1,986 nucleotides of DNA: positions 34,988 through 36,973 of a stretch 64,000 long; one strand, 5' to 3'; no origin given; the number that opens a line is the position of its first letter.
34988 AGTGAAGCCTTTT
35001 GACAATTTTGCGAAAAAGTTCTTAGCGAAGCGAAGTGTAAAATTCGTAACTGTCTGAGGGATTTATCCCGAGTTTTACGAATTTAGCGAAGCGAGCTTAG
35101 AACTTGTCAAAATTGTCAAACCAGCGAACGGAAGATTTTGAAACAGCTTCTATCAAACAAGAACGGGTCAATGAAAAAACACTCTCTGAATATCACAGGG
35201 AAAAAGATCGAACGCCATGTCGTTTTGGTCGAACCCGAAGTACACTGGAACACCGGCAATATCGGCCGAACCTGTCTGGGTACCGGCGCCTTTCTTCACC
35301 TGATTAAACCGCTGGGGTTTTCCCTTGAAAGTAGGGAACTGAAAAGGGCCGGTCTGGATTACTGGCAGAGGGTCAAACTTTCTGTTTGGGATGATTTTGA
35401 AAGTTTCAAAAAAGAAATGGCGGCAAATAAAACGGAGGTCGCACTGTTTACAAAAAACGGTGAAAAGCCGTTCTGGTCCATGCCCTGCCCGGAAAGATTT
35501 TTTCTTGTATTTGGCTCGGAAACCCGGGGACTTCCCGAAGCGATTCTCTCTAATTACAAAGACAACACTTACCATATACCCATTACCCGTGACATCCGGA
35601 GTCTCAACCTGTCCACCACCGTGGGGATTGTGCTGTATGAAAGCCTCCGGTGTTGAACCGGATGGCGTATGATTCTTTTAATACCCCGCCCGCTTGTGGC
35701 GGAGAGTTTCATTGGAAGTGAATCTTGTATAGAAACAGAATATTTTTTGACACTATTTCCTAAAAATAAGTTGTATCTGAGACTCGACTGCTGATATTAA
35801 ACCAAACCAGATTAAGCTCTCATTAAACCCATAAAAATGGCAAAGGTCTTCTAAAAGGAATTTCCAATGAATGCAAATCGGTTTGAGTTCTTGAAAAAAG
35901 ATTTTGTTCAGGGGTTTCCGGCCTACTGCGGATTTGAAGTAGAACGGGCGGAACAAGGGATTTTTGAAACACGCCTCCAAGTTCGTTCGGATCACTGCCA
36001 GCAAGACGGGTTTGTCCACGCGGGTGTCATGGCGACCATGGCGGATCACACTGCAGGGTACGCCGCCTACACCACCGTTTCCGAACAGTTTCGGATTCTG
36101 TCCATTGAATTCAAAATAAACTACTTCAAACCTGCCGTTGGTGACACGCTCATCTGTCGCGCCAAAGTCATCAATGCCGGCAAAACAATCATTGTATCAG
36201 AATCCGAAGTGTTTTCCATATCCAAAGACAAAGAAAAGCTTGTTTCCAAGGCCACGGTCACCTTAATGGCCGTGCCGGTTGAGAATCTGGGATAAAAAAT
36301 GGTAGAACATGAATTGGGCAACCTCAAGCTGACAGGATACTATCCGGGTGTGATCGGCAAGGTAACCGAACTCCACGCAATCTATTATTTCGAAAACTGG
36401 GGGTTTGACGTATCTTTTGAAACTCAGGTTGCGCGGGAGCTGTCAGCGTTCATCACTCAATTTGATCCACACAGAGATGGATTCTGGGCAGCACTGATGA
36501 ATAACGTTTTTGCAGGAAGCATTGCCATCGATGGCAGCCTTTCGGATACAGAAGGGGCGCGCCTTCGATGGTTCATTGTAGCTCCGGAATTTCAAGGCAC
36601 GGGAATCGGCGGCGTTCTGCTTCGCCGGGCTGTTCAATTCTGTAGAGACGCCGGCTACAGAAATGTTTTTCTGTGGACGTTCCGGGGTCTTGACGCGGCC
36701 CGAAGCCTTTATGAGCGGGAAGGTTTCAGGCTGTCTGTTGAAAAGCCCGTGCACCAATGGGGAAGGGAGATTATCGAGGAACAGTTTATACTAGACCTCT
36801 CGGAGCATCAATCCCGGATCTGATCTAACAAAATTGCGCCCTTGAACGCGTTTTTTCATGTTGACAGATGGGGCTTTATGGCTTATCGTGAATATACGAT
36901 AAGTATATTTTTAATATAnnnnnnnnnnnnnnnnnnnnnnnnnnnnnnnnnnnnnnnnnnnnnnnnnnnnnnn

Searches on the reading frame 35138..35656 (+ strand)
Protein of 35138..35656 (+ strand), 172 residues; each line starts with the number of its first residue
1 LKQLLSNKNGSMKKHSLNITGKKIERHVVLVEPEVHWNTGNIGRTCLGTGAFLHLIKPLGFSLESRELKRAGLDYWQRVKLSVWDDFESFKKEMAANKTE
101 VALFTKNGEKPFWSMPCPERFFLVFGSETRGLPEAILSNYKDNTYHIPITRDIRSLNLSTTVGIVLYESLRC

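Call 3: search_protein_families(library=ncbifam, proteins=[window:35138-35656:+], max_evalue=0.01)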
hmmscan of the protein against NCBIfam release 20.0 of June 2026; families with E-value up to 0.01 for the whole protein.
window:35138-35656:+ (172 aa): 10 families
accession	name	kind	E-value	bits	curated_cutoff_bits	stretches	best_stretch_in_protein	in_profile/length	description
TIGR00185.1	tRNA_yibK_trmL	equivalog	6.2e-47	159.3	190.6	1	27-171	3-146/154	tRNA (uridine(34)/cytosine(34)/5-carboxymethylaminomethyluridine(34)-2'-O)-methyltransferase TrmL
NF007683.0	PRK10358.1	equivalog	8.9e-30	103.7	282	1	27-171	3-146/157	tRNA (uridine(34)/cytosine(34)/5-carboxymethylaminomethyluridine(34)-2'-O)-methyltransferase TrmL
TIGR00186.1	rRNA_methyl_3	equivalog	1.2e-08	34.8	160.15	1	119-172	187-239/240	23S rRNA (guanosine(2251)-2'-O)-methyltransferase RlmB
NF041077.1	tRNAmeth_TrmJ_Sulfolob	equivalog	1.8e-08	34.3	350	1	28-169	4-151/229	tRNA (cytidine-2'-O-)-methyltransferase TrmJ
NF000477.1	NshR_TsnR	equivalog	4.2e-07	29.7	425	1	30-169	121-260/266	NshR/TsnR family 23S rRNA methyltransferase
TIGR00050.1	rRNA_methyl_1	subfamily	6e-06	26.3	167.15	1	27-168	6-152/233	TrmJ/YjtD family RNA methyltransferase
NF008117.0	PRK10864.1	equivalog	6.8e-06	25.5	267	1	85-171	255-340/344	tRNA/rRNA methyltransferase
NF000035.1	nosihep_NshR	exception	1.3e-05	24.9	500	1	28-168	119-259/274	NshR family nosiheptide/thiostrepton resistance 23S rRNA methyltransferase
NF007752.0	PRK10433.1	equivalog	0.0012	18.4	212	1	121-168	108-154/228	tRNA/rRNA methyltransferase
NF008386.0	PRK11181.1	equivalog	0.0048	16.2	366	1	120-171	190-240/244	23S rRNA (guanosine(2251)-2'-O)-methyltransferase RlmB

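Call 4: search_protein_families(library=pfam, proteins=[window:35138-35656:+], max_evalue=0.01)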
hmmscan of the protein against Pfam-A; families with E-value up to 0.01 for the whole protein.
window:35138-35656:+ (172 aa): 1 family
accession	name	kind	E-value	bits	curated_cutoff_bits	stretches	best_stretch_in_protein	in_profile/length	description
PF00588.24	SpoU_methylase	-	1.8e-30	106.3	29.7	1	27-167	3-142/142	SpoU rRNA Methylase family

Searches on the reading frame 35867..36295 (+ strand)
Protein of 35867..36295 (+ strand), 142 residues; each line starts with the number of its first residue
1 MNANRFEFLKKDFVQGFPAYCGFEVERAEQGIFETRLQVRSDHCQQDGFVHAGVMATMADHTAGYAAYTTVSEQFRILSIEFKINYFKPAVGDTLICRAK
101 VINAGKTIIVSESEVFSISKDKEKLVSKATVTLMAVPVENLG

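Call 3: search_protein_families(library=ncbifam, proteins=[window:35867-36295:+], max_evalue=0.01)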
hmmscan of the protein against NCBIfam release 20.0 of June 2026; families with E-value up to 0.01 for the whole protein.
window:35867-36295:+ (142 aa): 4 families
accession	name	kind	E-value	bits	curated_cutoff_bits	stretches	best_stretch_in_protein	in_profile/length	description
TIGR00369.1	unchar_dom_1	domain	1.2e-17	64.1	36.6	1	22-133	7-115/117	hotdog fold thioesterase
NF047425.1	MenI_Listeria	exception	2.9e-09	36.7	185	1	19-133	5-116/122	1,4-dihydroxy-2-naphthoyl-CoA hydrolase MenI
NF008675.0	PRK11688.1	equivalog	3.3e-09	36.7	107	1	17-134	25-154/156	thioesterase family protein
TIGR02286.1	PaaD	equivalog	3e-08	33.8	118.9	1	21-117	4-98/114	hydroxyphenylacetyl-CoA thioesterase PaaI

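Call 4: search_protein_families(library=pfam, proteins=[window:35867-36295:+], max_evalue=0.01)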
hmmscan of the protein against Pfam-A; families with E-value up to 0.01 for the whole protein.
window:35867-36295:+ (142 aa): 3 families
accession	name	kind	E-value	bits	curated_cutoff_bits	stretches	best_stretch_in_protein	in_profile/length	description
PF03061.28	4HBT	-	5.7e-15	55.8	20.6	1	48-117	2-72/79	Thioesterase superfamily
PF14539.12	DUF4442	-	5.3e-06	27.1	25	1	25-133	23-130/132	Domain of unknown function (DUF4442)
PF13622.12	4HBT_3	-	0.0038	17.9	24.3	1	41-133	3-82/83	Acyl-CoA thioesterase N-terminal domain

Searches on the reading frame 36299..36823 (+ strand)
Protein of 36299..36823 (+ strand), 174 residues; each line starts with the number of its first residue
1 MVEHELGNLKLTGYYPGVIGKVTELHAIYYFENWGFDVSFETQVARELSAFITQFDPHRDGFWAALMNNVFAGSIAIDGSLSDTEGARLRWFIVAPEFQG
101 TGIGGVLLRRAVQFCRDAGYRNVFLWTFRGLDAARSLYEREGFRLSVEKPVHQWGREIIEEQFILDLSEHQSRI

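Call 3: search_protein_families(library=ncbifam, proteins=[window:36299-36823:+], max_evalue=0.01)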
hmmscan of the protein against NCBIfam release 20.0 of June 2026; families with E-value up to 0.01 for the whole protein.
window:36299-36823:+ (174 aa): 13 families
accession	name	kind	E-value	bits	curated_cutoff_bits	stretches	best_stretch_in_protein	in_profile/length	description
TIGR01575.1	rimI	equivalog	5.6e-08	33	86.4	1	46-144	18-113/132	ribosomal protein S18-alanine N-acetyltransferase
NF040501.1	resist_ArsN2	equivalog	1.3e-05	24.8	125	1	71-144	36-102/133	arsenic resistance N-acetyltransferase ArsN2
NF040503.1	resist_ArsN1a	equivalog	7.2e-05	22.6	170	1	94-144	84-134/159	arsinothricin resistance N-acetyltransferase ArsN1 family A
NF000487.1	stat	exception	0.00045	19.8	420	1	92-144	110-162/189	streptothricin N-acetyltransferase STAT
NF005921.0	PRK07922.1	equivalog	0.00054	19.6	180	1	87-152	72-132/170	amino-acid N-acetyltransferase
NF005840.0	PRK07757.1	equivalog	0.002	18.1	154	1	85-144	65-119/153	N-acetyltransferase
TIGR03448.1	mycothiol_MshD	equivalog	0.0029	17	163.1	1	94-145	236-287/294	mycothiol synthase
NF008212.0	PRK10975.1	equivalog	0.0031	17.4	219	1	84-145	161-222/232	dTDP-4-amino-4,6-dideoxy-D-galactose acyltransferase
NF000482.1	AAC_3_XI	exception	0.0039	17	300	1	36-143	25-132/148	aminoglycoside N-acetyltransferase AAC(3)-XI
NF000359.1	sat3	exception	0.0053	16.8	360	1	61-146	72-155/180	streptothricin N-acetyltransferase Sat3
TIGR03103.1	trio_acet_GNAT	equivalog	0.0053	15.3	569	1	85-144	154-213/547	N-acetylglutaminylglutamine synthetase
NF002959.0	PRK03624.1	equivalog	0.0079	15.9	124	1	91-161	77-144/147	GNAT family acetyltransferase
NF000138.1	AAC_6p_Iz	exception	0.0084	16.3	320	0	81-123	75-116/153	aminoglycoside N-acetyltransferase AAC(6')-Iz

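Call 4: search_protein_families(library=pfam, proteins=[window:36299-36823:+], max_evalue=0.01)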
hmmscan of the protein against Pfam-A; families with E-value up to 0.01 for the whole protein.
window:36299-36823:+ (174 aa): 5 families
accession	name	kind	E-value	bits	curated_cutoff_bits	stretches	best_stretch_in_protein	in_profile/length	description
PF00583.31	Acetyltransf_1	-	9.4e-15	55.4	20.7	1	34-143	10-116/116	Acetyltransferase (GNAT) family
PF13508.13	Acetyltransf_7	-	4.1e-11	43.5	27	1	60-144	3-83/84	Acetyltransferase (GNAT) domain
PF13673.13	Acetyltransf_10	-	2.6e-08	34.3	23.6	1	51-147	22-111/128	Acetyltransferase (GNAT) domain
PF08445.16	FR47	-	0.00014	22.2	22.1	1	87-146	22-80/86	FR47-like protein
PF14542.12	Acetyltransf_CG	-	0.0019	18.7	30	1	93-121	31-59/80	GCN5-related N-acetyl-transferase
